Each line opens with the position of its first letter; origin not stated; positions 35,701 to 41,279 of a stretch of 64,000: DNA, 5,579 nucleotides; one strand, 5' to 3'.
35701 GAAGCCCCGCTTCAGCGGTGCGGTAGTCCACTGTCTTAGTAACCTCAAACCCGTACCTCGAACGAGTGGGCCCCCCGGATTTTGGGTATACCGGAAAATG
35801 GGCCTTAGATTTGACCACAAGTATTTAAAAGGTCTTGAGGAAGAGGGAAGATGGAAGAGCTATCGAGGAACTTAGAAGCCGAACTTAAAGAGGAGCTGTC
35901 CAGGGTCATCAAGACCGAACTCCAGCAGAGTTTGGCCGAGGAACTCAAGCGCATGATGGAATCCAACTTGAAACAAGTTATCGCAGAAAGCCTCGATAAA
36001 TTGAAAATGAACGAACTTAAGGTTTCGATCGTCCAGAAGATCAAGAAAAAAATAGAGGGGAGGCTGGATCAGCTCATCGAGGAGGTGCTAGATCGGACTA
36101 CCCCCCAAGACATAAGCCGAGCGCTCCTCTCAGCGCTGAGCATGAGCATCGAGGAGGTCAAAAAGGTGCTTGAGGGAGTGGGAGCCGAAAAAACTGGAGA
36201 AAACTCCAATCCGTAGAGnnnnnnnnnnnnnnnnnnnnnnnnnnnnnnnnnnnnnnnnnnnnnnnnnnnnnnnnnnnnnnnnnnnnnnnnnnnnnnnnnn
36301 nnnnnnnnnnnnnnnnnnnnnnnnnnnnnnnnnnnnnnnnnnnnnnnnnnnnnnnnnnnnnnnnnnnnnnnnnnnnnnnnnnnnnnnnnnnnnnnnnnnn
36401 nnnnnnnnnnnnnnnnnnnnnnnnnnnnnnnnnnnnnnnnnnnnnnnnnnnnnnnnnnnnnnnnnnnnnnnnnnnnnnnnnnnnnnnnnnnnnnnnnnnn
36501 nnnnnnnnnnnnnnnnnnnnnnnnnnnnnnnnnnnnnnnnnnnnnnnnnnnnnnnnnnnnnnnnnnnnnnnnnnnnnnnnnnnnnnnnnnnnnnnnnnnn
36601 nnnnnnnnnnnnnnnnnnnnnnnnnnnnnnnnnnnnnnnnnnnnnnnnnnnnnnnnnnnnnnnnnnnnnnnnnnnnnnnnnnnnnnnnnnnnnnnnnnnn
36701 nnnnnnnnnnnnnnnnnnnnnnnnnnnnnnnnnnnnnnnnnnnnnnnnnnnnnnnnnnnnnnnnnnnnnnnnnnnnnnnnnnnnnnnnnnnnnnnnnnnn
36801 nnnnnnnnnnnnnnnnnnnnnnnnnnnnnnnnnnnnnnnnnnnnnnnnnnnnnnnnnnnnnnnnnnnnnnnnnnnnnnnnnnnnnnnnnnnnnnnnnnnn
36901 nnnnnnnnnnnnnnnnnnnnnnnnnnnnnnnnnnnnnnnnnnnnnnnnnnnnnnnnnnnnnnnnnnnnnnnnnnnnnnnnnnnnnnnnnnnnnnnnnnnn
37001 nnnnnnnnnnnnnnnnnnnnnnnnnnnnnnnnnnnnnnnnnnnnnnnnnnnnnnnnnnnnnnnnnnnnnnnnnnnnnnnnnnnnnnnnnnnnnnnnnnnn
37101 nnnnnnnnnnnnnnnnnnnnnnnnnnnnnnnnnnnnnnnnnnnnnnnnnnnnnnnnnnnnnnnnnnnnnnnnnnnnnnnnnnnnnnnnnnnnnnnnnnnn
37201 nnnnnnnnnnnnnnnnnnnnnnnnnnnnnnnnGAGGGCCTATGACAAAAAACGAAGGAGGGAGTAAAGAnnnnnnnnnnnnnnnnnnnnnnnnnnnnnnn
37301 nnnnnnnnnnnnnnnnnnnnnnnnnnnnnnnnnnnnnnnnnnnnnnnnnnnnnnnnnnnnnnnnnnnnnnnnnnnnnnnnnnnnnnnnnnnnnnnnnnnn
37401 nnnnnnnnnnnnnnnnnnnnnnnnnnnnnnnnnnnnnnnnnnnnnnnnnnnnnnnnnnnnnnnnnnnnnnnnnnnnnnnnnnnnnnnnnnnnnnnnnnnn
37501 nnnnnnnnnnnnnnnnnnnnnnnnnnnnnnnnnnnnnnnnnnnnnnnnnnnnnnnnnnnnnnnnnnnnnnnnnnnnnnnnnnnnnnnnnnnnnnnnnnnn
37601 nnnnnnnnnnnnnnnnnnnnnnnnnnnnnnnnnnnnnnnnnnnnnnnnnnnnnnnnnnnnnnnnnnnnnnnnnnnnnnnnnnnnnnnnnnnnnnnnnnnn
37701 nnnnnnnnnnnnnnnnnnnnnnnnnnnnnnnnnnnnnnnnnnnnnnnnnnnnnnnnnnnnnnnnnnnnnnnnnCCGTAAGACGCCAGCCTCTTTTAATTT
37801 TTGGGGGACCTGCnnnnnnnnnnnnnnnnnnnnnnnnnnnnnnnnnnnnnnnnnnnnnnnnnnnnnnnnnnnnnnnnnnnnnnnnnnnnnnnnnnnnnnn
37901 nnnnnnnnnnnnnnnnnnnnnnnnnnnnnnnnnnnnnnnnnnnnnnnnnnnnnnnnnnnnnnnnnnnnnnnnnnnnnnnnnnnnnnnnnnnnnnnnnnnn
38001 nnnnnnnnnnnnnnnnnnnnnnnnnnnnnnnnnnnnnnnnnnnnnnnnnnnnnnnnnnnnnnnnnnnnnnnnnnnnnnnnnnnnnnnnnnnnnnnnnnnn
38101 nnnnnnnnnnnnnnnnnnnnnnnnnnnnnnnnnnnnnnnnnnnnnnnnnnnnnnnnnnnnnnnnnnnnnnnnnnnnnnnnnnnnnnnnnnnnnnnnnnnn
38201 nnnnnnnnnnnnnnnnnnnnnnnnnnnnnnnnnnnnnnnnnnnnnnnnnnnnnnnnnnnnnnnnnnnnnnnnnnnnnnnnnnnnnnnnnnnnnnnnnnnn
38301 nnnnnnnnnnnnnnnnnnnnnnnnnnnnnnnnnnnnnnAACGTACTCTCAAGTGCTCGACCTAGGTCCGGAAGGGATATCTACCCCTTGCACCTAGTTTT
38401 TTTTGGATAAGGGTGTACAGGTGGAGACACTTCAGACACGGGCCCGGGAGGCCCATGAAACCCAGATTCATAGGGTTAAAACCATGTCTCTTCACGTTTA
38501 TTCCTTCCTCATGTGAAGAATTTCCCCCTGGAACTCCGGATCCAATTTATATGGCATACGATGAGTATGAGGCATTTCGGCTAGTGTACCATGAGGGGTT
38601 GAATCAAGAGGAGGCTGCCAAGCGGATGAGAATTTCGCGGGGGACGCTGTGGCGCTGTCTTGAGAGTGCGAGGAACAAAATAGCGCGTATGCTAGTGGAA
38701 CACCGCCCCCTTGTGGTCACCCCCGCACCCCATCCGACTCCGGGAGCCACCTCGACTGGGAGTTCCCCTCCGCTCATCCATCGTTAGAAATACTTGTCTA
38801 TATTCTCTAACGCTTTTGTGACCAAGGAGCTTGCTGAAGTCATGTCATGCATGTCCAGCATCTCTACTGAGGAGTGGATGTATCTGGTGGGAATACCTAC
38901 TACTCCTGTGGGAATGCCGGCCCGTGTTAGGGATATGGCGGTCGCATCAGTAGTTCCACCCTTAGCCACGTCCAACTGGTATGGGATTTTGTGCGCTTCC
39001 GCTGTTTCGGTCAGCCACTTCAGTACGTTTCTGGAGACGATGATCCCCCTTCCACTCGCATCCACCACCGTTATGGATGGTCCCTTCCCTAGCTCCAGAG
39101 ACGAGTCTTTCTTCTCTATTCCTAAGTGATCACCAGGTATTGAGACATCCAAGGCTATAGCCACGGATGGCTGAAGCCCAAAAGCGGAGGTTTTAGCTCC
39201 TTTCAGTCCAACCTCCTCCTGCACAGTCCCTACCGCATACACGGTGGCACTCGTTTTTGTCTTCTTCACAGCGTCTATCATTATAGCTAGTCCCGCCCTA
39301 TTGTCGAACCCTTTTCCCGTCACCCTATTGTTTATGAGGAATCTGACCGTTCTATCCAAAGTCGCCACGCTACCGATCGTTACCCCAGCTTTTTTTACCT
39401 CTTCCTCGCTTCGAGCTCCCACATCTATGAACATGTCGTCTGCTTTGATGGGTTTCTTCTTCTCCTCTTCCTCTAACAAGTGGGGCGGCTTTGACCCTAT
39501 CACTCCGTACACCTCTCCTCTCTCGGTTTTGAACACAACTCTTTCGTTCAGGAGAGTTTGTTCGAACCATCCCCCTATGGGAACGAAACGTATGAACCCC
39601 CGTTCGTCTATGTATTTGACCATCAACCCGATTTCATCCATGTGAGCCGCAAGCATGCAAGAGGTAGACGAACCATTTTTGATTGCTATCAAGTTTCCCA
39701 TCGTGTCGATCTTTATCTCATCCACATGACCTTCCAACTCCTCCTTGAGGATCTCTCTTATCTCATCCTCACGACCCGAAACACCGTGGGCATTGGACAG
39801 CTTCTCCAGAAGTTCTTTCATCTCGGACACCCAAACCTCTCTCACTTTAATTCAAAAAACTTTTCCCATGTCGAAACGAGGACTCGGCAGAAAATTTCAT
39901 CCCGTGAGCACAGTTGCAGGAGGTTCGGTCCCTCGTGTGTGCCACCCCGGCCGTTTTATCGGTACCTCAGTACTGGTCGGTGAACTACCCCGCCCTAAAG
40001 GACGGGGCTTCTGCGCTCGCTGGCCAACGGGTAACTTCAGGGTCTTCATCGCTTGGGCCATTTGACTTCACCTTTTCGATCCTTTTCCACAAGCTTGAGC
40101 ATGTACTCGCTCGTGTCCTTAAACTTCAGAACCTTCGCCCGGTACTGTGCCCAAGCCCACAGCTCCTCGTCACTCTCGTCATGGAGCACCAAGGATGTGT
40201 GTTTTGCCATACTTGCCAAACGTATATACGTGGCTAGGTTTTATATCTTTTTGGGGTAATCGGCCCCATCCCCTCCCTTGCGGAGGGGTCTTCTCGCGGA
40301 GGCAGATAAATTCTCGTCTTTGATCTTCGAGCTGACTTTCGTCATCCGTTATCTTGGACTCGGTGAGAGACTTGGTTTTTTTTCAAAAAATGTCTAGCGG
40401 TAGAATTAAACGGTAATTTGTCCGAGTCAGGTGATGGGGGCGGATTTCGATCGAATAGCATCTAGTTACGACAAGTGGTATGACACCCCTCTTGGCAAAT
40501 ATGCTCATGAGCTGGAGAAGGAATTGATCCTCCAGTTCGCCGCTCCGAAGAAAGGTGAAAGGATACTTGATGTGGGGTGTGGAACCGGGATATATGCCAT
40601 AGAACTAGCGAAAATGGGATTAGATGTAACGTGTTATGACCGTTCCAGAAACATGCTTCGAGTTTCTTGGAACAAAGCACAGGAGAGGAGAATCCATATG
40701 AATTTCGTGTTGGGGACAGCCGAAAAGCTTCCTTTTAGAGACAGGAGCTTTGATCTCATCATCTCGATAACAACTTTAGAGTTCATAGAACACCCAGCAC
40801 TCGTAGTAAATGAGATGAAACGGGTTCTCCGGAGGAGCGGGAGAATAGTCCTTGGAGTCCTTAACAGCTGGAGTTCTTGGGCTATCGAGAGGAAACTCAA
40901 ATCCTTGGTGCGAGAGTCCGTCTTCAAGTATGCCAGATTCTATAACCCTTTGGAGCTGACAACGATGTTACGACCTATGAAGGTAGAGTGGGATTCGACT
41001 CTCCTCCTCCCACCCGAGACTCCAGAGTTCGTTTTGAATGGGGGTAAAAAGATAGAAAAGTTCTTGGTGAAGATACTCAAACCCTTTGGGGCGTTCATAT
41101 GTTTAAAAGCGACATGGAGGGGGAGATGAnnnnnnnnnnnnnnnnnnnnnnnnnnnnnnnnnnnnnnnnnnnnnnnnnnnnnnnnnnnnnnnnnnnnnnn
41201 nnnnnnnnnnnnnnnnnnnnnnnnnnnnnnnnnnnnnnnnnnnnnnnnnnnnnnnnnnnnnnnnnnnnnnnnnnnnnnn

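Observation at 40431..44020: Methyltransferase / radical SAM / HDAC-like / radical SAM / ferredoxin gene cluster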

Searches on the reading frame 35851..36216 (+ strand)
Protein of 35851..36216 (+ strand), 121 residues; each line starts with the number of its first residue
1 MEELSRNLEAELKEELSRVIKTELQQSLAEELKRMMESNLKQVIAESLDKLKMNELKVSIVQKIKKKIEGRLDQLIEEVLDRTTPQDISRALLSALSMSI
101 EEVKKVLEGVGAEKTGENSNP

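Call 64: search_protein_families(library=pfam, proteins=[window:35851-36216:+], max_evalue=0.01)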
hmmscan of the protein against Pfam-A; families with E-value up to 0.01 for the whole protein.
window:35851-36216:+ (121 aa): 1 family
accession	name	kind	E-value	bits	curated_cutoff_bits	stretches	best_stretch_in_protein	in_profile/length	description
PF10737.14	GerPC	-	0.0064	17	22.4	1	10-90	73-149/174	Spore germination protein GerPC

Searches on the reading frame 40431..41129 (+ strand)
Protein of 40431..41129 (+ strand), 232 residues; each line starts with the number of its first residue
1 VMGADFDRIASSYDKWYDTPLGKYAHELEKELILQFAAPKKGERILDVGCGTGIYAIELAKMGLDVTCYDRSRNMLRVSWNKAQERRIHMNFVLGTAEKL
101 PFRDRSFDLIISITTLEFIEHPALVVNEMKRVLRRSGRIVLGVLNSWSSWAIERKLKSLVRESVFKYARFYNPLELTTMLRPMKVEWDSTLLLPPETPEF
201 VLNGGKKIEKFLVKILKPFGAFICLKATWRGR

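Call 3: search_protein_families(library=pfam, proteins=[window:40431-41129:+], max_evalue=0.01)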
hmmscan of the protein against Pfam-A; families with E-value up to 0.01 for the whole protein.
window:40431-41129:+ (232 aa): 16 families
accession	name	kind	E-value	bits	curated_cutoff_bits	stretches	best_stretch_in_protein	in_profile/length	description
PF08241.18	Methyltransf_11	-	2.3e-26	92.7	21.2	1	46-141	1-95/95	Methyltransferase domain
PF13649.12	Methyltransf_25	-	3.1e-22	79.5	27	1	45-137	1-97/97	Methyltransferase domain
PF13847.12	Methyltransf_31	-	8.1e-21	74.7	27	1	40-164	2-126/145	Methyltransferase domain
PF01209.24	Ubie_methyltran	-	1.9e-18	67.1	20.1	1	6-140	13-150/233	ubiE/COQ5 methyltransferase family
PF13489.12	Methyltransf_23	-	1.4e-16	61.1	27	1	26-153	7-128/164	Methyltransferase domain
PF08242.18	Methyltransf_12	-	6.8e-14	52.8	30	1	46-139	1-98/98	Methyltransferase domain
PF05175.20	MTS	-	4.8e-07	30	23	1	32-112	22-104/170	Methyltransferase small domain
PF03141.22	Methyltransf_29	-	7.2e-07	28.6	23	1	23-142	100-218/506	Putative S-adenosyl-L-methionine-dependent methyltransferase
PF06325.19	PrmA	-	2.3e-06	27.8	22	1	40-144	160-262/296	Ribosomal protein L11 methyltransferase (PrmA)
PF02353.26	CMAS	-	4e-06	26.8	27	1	30-165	51-190/273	Mycolic acid cyclopropane synthetase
PF07021.18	MetW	-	6.2e-06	26.4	21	1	40-136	12-105/193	Methionine biosynthesis protein MetW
PF03848.20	TehB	-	1.2e-05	25.3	20.4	1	43-134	32-125/193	Tellurite resistance protein TehB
PF01170.24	UPF0020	-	0.00013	22.2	22.3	1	33-96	20-109/197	RMKL-like, methyltransferase domain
PF08003.17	Methyltransf_9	-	0.0003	20.3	23.8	1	33-143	107-219/315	Protein of unknown function (DUF1698)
PF05219.18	DREV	-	0.0033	17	26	1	35-144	88-189/265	DREV methyltransferase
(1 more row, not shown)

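Call 4: search_protein_families(library=ncbifam, proteins=[window:40431-41129:+], max_evalue=0.01)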
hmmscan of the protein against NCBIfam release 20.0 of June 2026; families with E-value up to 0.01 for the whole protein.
window:40431-41129:+ (232 aa): 60 families (the best 25 are shown)
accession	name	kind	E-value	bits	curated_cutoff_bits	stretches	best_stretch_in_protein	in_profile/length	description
TIGR01934.1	MenG_MenH_UbiE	subfamily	3.4e-24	85.4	158.35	1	6-141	5-141/223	ubiquinone/menaquinone biosynthesis methyltransferase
TIGR01983.1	UbiG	equivalog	2.5e-20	72.8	102.95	1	38-186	46-201/228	bifunctional 2-polyprenyl-6-hydroxyphenol methylase/3-demethylubiquinol 3-O-methyltransferase UbiG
NF001244.0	PRK00216.1-5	equivalog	3.6e-19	69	216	1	6-145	14-157/236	bifunctional demethylmenaquinone methyltransferase/2-methoxy-6-polyprenyl-1,4-benzoquinol methylase UbiE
NF045667.1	MTase_DVU1556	equivalog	7.4e-19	68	155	1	33-141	14-119/213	DVU_1556 family methyltransferase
NF043040.1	corrin_prot_MT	hypoth_equivalog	2.2e-18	66.5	180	1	10-142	12-148/216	corrinoid protein-associated methyltransferase CpaM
NF001241.0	PRK00216.1-2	equivalog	5e-18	65.6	327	1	5-145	16-151/231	demethylmenaquinone methyltransferase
TIGR02072.1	BioC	equivalog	5.1e-17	62.5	184.95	1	38-159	29-150/244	malonyl-ACP O-methyltransferase BioC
NF001243.0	PRK00216.1-4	equivalog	5.8e-17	61.8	235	1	6-140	13-150/237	demethylmenaquinone methyltransferase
TIGR02752.1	MenG_heptapren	equivalog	1.8e-16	60.3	419.85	1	6-140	11-148/231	demethylmenaquinone methyltransferase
NF001242.0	PRK00216.1-3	equivalog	2.1e-16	60.1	351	1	6-140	34-174/258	bifunctional demethylmenaquinone methyltransferase/2-methoxy-6-polyprenyl-1,4-benzoquinol methylase UbiE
NF052510.1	methyltran_MpqE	exception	4.6e-16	58.9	335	1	6-140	12-150/234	methyl-plastoquinone biosynthesis methyltransferase MpqE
NF001240.0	PRK00216.1-1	equivalog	3.4e-15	55.8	378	1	6-141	29-168/251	bifunctional demethylmenaquinone methyltransferase/2-methoxy-6-polyprenyl-1,4-benzoquinol methylase UbiE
NF007610.0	PRK10258.1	equivalog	5.2e-14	52.2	342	1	3-148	10-145/251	malonyl-ACP O-methyltransferase BioC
NF041537.1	ArsM_AhpD_UU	exception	1.6e-13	50.2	510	1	40-141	75-180/345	arsenite methyltransferase/AhpD domain selenoprotein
TIGR04345.1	ovoA_Cterm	equivalog_domain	7.7e-13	48.5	170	2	30-85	30-85/242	putative 4-mercaptohistidine N1-methyltransferase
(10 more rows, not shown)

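Call 53: search_protein_families(library=padloc, proteins=[window:40431-41129:+], max_evalue=0.001)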
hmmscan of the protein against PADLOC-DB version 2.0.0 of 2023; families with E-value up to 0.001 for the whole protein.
window:40431-41129:+ (232 aa): 1 family
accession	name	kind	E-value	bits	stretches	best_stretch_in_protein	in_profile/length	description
PDLC04134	mad2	-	7.6e-25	85.7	1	29-171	279-423/492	mads_2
